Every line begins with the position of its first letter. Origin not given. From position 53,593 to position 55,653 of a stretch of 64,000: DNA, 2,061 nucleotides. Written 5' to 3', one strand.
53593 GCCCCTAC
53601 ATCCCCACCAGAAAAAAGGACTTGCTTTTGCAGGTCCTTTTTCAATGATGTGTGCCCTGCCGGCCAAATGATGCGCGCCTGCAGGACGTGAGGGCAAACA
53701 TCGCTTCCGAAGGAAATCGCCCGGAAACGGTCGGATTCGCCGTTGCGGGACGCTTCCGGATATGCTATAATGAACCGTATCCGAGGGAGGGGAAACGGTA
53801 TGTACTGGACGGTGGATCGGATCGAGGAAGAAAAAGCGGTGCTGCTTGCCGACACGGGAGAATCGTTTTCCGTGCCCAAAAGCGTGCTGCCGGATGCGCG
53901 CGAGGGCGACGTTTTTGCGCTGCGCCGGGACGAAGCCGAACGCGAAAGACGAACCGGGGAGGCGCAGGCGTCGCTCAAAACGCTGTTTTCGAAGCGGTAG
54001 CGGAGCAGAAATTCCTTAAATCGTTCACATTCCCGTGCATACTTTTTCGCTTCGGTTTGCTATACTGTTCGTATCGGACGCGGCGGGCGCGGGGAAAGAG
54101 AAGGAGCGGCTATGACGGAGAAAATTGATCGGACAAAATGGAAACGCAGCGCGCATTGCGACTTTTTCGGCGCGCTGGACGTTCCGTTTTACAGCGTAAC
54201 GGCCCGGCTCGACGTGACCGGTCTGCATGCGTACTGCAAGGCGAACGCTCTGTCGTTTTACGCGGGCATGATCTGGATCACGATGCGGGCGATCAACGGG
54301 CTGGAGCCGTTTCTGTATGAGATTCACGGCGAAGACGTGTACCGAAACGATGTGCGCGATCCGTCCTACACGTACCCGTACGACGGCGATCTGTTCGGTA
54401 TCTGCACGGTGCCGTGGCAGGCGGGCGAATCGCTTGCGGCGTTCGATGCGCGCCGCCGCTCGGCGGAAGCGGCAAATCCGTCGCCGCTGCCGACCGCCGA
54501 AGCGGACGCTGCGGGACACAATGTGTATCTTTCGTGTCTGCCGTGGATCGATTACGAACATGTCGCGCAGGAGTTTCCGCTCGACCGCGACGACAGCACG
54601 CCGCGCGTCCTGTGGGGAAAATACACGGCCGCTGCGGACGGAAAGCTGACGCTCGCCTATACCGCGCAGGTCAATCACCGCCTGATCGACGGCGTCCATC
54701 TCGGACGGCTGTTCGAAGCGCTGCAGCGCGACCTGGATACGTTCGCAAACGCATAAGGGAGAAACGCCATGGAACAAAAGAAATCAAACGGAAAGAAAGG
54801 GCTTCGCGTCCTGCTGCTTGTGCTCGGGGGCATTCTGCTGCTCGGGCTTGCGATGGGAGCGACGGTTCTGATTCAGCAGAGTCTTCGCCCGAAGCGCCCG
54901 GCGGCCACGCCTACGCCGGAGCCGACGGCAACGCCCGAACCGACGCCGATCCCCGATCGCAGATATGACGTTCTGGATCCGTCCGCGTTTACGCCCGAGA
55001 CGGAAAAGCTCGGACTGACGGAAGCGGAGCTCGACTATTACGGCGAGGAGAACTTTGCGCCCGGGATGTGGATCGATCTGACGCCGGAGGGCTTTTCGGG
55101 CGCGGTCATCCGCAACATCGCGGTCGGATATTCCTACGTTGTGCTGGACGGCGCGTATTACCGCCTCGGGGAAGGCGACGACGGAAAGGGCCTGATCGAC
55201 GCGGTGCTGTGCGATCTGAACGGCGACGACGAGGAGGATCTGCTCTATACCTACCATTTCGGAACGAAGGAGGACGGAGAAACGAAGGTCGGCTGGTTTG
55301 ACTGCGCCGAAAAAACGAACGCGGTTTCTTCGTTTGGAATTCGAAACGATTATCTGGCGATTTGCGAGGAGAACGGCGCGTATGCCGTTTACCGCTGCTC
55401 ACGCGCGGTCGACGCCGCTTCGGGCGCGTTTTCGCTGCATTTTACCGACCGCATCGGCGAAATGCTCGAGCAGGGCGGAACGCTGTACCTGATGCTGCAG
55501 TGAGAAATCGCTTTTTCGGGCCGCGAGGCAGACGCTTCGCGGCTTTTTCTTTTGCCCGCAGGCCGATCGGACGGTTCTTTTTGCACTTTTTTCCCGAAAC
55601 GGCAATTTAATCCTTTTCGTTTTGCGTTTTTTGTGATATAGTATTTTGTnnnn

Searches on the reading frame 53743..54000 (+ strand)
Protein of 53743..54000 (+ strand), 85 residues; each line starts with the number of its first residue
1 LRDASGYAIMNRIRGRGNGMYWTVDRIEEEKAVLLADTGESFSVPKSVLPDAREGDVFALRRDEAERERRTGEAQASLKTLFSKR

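Call 30: search_protein_families(library=pfam, proteins=[window:53743-54000:+], max_evalue=10)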
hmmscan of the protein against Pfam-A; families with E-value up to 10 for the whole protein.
window:53743-54000:+ (85 aa): 1 family
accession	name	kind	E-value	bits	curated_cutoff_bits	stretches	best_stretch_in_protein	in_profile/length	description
PF11213.13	DUF3006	-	1.3e-14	54.6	32.3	1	23-82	2-67/67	Protein of unknown function (DUF3006)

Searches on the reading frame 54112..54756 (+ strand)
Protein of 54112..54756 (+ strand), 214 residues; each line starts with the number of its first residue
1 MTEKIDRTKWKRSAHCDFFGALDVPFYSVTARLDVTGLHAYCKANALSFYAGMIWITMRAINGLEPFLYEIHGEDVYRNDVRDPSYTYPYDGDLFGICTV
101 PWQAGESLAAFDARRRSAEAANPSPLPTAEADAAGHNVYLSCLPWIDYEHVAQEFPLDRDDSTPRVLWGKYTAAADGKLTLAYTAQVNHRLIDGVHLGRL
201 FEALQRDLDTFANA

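Call 3: search_protein_families(library=pfam, proteins=[window:54112-54756:+], max_evalue=0.01)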
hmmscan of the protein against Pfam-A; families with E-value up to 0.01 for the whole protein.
window:54112-54756:+ (214 aa): 1 family
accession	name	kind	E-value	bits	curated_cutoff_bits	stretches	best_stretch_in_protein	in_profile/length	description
PF00302.23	CAT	-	3.5e-15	57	23.5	1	4-205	5-205/205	Chloramphenicol acetyltransferase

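Call 4: search_protein_families(library=ncbifam, proteins=[window:54112-54756:+], max_evalue=0.01)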
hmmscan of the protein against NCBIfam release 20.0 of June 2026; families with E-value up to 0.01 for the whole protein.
window:54112-54756:+ (214 aa): 4 families
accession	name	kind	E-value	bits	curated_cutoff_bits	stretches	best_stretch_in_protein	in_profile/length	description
NF000491.1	chloram_CatA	equivalog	2.9e-18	66.5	270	1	3-206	2-205/208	type A chloramphenicol O-acetyltransferase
NF033155.1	CatA_like_1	equivalog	8.4e-15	55.2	300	1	5-207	7-201/209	CatA-like O-acetyltransferase, family 1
NF040638.1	CatA_like_3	equivalog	1.6e-12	47.6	275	1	5-211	5-212/212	CatA-like O-acetyltransferase, family 3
NF040637.1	CatA_like_2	equivalog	3.3e-06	26.9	250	1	163-208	156-200/203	CatA-like O-acetyltransferase, family 2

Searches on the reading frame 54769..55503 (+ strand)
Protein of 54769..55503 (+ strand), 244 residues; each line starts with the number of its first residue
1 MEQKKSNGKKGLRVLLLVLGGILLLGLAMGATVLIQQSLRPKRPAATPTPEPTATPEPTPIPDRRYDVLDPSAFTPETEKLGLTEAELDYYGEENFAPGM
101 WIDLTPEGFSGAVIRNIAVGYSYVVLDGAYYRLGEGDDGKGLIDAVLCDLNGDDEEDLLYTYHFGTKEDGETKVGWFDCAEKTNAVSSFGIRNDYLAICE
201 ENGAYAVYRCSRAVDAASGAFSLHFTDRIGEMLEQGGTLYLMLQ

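Call 3: search_protein_families(library=pfam, proteins=[window:54769-55503:+], max_evalue=0.01)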
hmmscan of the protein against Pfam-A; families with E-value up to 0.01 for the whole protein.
window:54769-55503:+ (244 aa): 0 families

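Call 4: search_protein_families(library=ncbifam, proteins=[window:54769-55503:+], max_evalue=0.01)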
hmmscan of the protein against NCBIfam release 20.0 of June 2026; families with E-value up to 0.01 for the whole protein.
window:54769-55503:+ (244 aa): 0 families

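Call 30: search_protein_families(library=pfam, proteins=[window:54769-55503:+], max_evalue=10)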
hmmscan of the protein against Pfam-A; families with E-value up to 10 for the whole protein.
window:54769-55503:+ (244 aa): 0 families
